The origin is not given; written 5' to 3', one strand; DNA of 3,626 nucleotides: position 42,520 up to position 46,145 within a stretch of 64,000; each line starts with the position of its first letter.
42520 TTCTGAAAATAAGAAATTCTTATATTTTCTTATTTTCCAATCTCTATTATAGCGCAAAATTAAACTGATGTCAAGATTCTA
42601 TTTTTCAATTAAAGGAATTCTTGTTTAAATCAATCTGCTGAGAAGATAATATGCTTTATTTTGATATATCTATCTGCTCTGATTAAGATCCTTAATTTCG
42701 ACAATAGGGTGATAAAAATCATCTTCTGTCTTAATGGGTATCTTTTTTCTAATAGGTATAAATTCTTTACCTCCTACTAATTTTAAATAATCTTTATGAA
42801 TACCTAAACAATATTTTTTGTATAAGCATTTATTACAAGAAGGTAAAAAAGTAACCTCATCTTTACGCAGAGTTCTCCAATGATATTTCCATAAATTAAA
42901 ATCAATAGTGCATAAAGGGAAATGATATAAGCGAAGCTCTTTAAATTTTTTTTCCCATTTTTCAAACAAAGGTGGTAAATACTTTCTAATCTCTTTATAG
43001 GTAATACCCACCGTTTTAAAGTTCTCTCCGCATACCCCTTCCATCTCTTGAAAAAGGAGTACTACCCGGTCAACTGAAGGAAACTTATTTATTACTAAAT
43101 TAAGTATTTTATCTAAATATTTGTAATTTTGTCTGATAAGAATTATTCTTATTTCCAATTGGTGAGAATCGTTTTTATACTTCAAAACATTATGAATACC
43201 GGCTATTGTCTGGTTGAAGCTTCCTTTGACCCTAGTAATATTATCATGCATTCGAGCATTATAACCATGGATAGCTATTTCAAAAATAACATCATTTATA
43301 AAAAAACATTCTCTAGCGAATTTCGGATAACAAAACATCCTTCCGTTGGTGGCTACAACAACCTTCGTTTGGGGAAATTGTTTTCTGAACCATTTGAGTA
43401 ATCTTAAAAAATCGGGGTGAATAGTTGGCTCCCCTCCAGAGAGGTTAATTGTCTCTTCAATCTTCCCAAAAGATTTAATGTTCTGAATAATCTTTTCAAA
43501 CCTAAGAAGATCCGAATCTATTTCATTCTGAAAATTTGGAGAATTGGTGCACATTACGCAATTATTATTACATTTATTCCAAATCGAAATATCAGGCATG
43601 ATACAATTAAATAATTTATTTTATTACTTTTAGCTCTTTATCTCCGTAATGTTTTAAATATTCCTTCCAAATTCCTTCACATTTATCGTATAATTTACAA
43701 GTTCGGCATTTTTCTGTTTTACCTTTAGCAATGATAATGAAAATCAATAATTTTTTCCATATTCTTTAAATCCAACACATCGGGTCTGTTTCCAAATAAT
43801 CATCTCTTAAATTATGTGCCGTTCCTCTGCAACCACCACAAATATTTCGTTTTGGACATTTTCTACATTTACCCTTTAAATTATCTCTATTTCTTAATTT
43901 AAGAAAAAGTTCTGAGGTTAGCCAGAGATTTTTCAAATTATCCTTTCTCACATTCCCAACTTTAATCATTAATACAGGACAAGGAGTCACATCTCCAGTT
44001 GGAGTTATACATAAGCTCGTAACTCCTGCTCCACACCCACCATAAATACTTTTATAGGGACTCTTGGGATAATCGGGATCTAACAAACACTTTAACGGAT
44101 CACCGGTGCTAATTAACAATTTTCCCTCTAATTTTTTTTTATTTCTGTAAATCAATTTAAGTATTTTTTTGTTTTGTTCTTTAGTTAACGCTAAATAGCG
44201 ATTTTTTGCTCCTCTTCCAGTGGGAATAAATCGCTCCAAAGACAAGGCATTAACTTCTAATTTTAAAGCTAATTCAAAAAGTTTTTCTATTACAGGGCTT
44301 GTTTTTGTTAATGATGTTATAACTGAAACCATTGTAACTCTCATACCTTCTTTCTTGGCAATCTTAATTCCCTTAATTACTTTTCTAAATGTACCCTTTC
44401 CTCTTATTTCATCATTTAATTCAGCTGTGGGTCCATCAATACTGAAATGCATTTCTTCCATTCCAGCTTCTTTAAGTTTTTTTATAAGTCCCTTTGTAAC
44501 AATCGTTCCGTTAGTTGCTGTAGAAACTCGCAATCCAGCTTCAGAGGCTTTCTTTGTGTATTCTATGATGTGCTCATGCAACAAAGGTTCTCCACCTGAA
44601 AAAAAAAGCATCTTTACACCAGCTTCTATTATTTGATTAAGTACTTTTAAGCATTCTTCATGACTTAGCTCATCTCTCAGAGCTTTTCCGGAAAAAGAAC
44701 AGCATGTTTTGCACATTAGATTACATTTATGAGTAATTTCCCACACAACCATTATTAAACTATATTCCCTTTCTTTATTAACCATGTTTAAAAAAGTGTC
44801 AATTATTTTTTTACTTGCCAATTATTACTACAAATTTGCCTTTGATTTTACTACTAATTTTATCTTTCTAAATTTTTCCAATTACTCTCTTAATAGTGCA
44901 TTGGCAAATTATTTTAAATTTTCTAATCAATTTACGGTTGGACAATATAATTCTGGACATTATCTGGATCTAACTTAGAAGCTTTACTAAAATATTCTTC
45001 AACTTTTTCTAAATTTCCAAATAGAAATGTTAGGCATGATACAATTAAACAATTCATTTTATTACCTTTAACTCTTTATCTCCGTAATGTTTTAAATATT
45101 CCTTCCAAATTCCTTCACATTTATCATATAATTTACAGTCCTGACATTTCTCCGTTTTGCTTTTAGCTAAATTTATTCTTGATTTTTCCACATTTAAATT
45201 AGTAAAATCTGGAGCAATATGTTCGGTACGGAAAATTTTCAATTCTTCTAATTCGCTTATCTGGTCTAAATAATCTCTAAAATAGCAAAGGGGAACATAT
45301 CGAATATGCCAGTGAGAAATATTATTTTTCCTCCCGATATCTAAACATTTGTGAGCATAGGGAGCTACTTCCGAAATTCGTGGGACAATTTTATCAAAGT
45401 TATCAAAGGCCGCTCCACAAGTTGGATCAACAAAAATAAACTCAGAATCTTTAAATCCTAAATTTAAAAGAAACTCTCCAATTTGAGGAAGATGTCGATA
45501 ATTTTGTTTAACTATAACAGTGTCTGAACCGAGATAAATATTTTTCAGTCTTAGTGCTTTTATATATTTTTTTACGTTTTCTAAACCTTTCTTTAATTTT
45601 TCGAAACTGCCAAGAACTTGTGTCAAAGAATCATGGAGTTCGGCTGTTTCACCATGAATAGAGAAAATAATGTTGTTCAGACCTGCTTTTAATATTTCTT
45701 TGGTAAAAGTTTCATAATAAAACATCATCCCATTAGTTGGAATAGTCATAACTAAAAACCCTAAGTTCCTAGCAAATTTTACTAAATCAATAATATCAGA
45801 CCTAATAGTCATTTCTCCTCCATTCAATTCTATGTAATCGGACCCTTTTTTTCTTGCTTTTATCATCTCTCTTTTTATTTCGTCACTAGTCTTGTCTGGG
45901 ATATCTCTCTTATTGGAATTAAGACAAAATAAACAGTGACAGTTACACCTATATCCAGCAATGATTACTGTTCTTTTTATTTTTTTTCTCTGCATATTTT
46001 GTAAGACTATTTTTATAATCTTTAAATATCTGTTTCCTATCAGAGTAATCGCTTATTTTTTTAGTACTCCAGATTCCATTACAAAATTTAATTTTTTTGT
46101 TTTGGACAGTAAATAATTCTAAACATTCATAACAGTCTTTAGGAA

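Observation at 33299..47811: rSAM paralog families and a duplicated gene module with an inserted SPASM gene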

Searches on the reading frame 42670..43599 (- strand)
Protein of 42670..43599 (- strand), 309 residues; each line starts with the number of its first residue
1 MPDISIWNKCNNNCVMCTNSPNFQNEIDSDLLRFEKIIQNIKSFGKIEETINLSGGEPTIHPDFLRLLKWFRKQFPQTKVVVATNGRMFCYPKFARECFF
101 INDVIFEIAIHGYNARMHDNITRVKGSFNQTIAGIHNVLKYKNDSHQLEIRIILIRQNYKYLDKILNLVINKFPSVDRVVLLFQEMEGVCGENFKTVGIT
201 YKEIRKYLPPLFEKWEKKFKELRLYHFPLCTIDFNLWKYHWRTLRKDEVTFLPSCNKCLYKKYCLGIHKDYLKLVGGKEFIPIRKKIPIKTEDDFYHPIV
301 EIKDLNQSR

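Call 5: search_protein_families(library=ncbifam, proteins=[window:42670-43599:-], max_evalue=0.001)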
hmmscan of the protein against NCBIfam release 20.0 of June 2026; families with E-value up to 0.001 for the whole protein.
window:42670-43599:- (309 aa): 43 families (the best 25 are shown)
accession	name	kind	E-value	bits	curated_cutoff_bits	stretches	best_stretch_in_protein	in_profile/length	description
TIGR03977.1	rSAM_pair_HxsC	equivalog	1.8e-54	184.6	267.9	1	8-268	33-289/292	His-Xaa-Ser system radical SAM maturase HxsC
NF038332.1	rSAM_rare_HxsC4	exception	6.5e-32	111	500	1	4-232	18-244/335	radical SAM protein HxsC4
TIGR04251.1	SCM_rSAM_ScmF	equivalog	7.1e-21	75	400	1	8-168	12-168/353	SynChlorMet cassette radical SAM/SPASM protein ScmF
NF050035.1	rSAM_WgK_link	exception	4.1e-16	58.9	650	1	3-143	12-148/367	radical SAM/SPASM peptide maturase WgkB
TIGR04317.1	W_rSAM_matur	equivalog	4.7e-16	58.9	380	1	5-169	9-171/349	tungsten cofactor oxidoreductase radical SAM maturase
TIGR04054.1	rSAM_NirJ1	equivalog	1.4e-15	56.8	650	1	8-214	44-239/387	putative heme d1 biosynthesis radical SAM protein NirJ1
TIGR04545.1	rSAM_ahbD_hemeb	equivalog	2.2e-13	50.3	500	1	8-180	8-173/339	heme b synthase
TIGR04051.1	rSAM_NirJ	equivalog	4.2e-13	49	515.45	1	5-219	4-210/354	heme d1 biosynthesis radical SAM protein NirJ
TIGR04546.1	rSAM_ahbC_deAc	equivalog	1.1e-12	47.4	650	1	7-185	43-214/390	12,18-didecarboxysiroheme deacetylase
TIGR02668.1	moaA_archaeal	equivalog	2.5e-12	46.4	325.25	1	4-220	14-222/303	GTP 3',8-cyclase MoaA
NF001199.0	PRK00164.2-1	equivalog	5e-12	45.6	231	1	4-204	16-209/308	GTP 3',8-cyclase MoaA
TIGR02666.1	moaA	equivalog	1.7e-11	43.7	284.05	1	4-169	14-180/336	GTP 3',8-cyclase MoaA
TIGR03962.1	mycofact_rSAM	equivalog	4.2e-11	42.6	265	1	9-169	21-173/339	mycofactocin radical SAM maturase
TIGR04053.2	TIGR04053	equivalog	4.1e-10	39.4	395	1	9-172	17-176/366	TIGR04053 family radical SAM/SPASM domain-containing protein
TIGR04250.1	SCM_rSAM_ScmE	equivalog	4.1e-10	39.1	400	1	3-208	6-203/358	SynChlorMet cassette radical SAM/SPASM protein ScmE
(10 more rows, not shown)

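Call 35: find_related_loci(query=window:42670-43599:-, collection=metagenome_contigs, flank=10000)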
Query window:42670-43599:- (309 aa) in metagenome_contigs; peptide patterns used: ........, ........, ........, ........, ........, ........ (x = any residue, [..] = any of these).
61 stretches matched a pattern; 15 encode a relative of the query (tblastn E <= 1e-3); 15 distinct loci.
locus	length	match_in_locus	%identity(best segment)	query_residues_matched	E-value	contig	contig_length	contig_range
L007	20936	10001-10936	56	1-307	1e-124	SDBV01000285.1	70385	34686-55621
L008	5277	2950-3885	56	1-307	3e-122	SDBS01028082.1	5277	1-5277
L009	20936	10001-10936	54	1-307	1e-115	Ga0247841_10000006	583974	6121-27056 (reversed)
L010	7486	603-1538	53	1-307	7e-114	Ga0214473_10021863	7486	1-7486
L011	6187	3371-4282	51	1-304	2e-101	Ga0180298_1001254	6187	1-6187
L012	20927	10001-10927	48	1-303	8e-98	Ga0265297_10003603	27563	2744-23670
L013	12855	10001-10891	45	1-299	2e-89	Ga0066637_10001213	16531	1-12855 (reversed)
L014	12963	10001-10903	44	1-300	1e-87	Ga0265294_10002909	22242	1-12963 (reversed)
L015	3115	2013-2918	43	1-301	3e-88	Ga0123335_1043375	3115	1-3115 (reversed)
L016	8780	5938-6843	46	3-303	3e-87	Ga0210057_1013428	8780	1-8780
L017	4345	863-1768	42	1-301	2e-86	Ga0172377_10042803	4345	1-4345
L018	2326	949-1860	44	3-303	2e-80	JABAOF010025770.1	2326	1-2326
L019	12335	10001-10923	45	3-305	7e-66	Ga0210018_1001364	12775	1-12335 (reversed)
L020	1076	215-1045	33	1-280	1e-55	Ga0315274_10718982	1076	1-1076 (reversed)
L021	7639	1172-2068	30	3-290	2e-30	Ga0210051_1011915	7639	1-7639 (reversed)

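Call 43: find_homologous_proteins(query=window:42670-43599:-, max_evalue=1e-20)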
Query window:42670-43599:- (309 aa): 353 proteins with E <= 1e-20 among 745 candidates; the best 120 are listed.
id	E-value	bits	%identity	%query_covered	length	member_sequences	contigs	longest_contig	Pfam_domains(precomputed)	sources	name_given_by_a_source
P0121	1.6e-205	699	95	100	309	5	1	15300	PF04055.28,PF13353.12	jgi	-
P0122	2.6e-177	607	81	99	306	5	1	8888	PF04055.28,PF13353.12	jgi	-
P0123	1.7e-128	446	59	100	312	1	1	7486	PF04055.28,PF13353.12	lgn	-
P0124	2.9e-123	429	59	100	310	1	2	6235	PF04055.28,PF13353.12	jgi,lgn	-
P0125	7.7e-122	424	56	99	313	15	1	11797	PF04055.28,PF13353.12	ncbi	-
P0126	8.7e-119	414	58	100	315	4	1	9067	PF04055.28,PF13353.12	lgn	-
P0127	1.8e-118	413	58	97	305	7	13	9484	PF04055.28,PF13353.12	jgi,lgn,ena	-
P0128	4.0e-118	412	57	100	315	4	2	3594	PF04055.28,PF13353.12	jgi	-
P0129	4.4e-118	412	54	99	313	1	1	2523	PF04055.28,PF13353.12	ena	-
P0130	1.4e-117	410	54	98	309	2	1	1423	PF04055.28,PF13353.12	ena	-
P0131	1.9e-117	410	59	94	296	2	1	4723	PF04055.28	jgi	-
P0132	1.8e-115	403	57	98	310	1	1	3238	PF04055.28,PF13353.12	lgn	-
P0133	2.6e-114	400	57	97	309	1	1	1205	PF04055.28,PF13353.12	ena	-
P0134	3.2e-113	396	55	99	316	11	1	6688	PF04055.28,PF13353.12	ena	-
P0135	8.0e-113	395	56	98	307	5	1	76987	PF04055.28,PF13353.12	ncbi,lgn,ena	-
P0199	1.3e-97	345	49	98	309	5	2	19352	PF04055.28,PF13353.12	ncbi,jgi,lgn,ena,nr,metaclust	ncbi:MAG: His-Xaa-Ser repeat-associated downstream radical SAM protein [Parcubacteria group bacteriu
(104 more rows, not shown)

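Call 44: find_encoding_contigs(protein=P0121, flank=10000, max_places=4)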
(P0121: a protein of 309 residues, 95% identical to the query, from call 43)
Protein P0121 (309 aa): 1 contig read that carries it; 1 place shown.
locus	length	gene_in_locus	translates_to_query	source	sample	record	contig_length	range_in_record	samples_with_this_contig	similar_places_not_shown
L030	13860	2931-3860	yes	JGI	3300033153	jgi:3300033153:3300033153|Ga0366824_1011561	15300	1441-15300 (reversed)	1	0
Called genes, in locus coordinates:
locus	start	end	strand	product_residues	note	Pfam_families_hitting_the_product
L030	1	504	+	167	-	?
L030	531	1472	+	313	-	PF04055:Radical_SAM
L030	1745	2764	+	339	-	PF13353:Fer4_12 (weak), PF04055:Radical_SAM, PF13186:SPASM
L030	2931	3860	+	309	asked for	PF04055:Radical_SAM, PF13353:Fer4_12 (weak)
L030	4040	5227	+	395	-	PF04371:PAD_porph (weak)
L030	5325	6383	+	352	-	PF04055:Radical_SAM, PF13186:SPASM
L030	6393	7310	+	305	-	PF04055:Radical_SAM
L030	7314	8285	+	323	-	PF04055:Radical_SAM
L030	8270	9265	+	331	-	PF04055:Radical_SAM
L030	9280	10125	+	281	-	PF04055:Radical_SAM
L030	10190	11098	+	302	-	PF04467:DUF483 (weak)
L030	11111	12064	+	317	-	PF04055:Radical_SAM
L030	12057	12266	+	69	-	-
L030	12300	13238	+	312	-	PF04055:Radical_SAM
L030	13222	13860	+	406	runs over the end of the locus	-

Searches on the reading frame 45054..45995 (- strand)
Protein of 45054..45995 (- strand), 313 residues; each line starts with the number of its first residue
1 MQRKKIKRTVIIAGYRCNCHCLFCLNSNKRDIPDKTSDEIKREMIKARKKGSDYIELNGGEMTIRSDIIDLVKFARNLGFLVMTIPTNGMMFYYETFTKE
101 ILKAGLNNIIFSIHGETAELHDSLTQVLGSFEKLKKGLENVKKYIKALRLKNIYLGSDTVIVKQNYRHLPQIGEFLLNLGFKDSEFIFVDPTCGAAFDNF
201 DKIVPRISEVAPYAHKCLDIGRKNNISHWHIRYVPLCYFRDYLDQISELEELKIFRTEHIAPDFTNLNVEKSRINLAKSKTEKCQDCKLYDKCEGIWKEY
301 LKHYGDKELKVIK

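Call 6: search_protein_families(library=ncbifam, proteins=[window:45054-45995:-], max_evalue=0.001)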
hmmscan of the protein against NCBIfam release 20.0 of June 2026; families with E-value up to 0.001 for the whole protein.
window:45054-45995:- (313 aa): 38 families (the best 25 are shown)
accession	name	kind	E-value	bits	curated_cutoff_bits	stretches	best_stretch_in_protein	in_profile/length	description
NF038332.1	rSAM_rare_HxsC4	exception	3e-42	145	500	1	4-310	11-333/335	radical SAM protein HxsC4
TIGR03977.1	rSAM_pair_HxsC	equivalog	2.7e-23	82.3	267.9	1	7-246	25-260/292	His-Xaa-Ser system radical SAM maturase HxsC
TIGR04545.1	rSAM_ahbD_hemeb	equivalog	2.9e-18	66.4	500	1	16-196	9-182/339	heme b synthase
TIGR04466.1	rSAM_BlsE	equivalog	7.1e-18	65.1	400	1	16-186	12-172/327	cytosylglucuronate decarboxylase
TIGR04317.1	W_rSAM_matur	equivalog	1.4e-17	63.8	380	1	6-183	3-178/349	tungsten cofactor oxidoreductase radical SAM maturase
TIGR02668.1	moaA_archaeal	equivalog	7e-17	61.4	325.25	1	12-150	15-153/303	GTP 3',8-cyclase MoaA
NF001199.0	PRK00164.2-1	equivalog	2.7e-16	59.6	231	1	8-151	13-156/308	GTP 3',8-cyclase MoaA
NF045646.2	rSAM_Se_TrsS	equivalog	4.9e-16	58.3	490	1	13-126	92-208/441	radical SAM (seleno)protein TrsS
NF045702.1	rSAM_GDGT_ether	equivalog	2.9e-15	55.9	450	1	11-173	90-250/486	tetraether lipid synthase Tes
TIGR02109.1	PQQ_syn_pqqE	equivalog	3.7e-15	55.7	381.35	1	14-242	14-233/358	pyrroloquinoline quinone biosynthesis protein PqqE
TIGR04053.2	TIGR04053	equivalog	3.8e-14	52.7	395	1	17-192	18-189/366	TIGR04053 family radical SAM/SPASM domain-containing protein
TIGR04546.1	rSAM_ahbC_deAc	equivalog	3.8e-14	52.3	650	1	8-176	38-200/390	12,18-didecarboxysiroheme deacetylase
TIGR03962.1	mycofact_rSAM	equivalog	1.3e-12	47.6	265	1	14-143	19-146/339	mycofactocin radical SAM maturase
TIGR04133.1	rSAM_w_lipo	hypoth_equivalog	1.3e-12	47.3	425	1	12-196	29-209/350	TIGR04133 family radical SAM/SPASM protein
TIGR04055.1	rSAM_NirJ2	equivalog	1.4e-12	47.8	500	1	16-195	9-180/326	putative heme d1 biosynthesis radical SAM protein NirJ2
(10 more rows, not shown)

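Call 42: find_related_loci(query=window:45054-45995:-, collection=genome_contigs, flank=10000)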
Query window:45054-45995:- (313 aa) in genome_contigs; peptide patterns used: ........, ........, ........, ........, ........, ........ (x = any residue, [..] = any of these).
157 stretches matched a pattern; 8 encode a relative of the query (tblastn E <= 1e-3); 8 distinct loci.
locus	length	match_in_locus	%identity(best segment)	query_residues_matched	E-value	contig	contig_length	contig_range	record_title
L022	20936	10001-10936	60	1-313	5e-133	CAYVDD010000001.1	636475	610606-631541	MAG TPA_asm: uncultured Candidatus Saccharibacteria bacterium isolate SRP323688_co1_61 genome assembly, contig: NODE_7_l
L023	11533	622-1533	63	5-313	2e-132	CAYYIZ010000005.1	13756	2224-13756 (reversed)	MAG TPA_asm: uncultured Candidatus Saccharibacteria bacterium isolate binchicken_co34_538 genome assembly, contig: NODE_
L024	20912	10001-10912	63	5-313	1e-131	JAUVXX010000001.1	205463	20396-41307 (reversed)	MAG: bacterium isolate CSMAG_1227 CSMAG_1227_k141_1278190_length_205463_cov_12.0544, whole genome shotgun sequence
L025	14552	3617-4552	58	1-312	9e-127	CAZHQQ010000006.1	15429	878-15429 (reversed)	MAG TPA_asm: uncultured Candidatus Saccharibacteria bacterium isolate binchicken_co181_160 genome assembly, contig: NODE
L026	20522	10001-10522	26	16-195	1e-12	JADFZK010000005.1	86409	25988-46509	MAG: Candidatus Omnitrophota bacterium isolate nHGRbin18 nHGR_bin18_NODE_96_length_86409_cov_9.984274, whole genome shot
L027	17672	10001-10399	27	16-144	2e-11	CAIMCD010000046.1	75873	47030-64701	MAG: uncultured Chlorobiaceae bacterium isolate MJ-time_bin-8753 genome assembly, contig: bin-8753:46/46, whole genome s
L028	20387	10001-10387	26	15-143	4e-9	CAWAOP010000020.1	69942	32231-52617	MAG: Terriglobia bacterium isolate MFD01476.bin.1.143 genome assembly, contig: contig_17649, whole genome shotgun sequen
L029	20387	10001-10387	26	15-143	4e-9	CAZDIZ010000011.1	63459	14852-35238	MAG TPA_asm: uncultured Solibacteraceae bacterium isolate binchicken_co20_389 genome assembly, contig: NODE_1149_length_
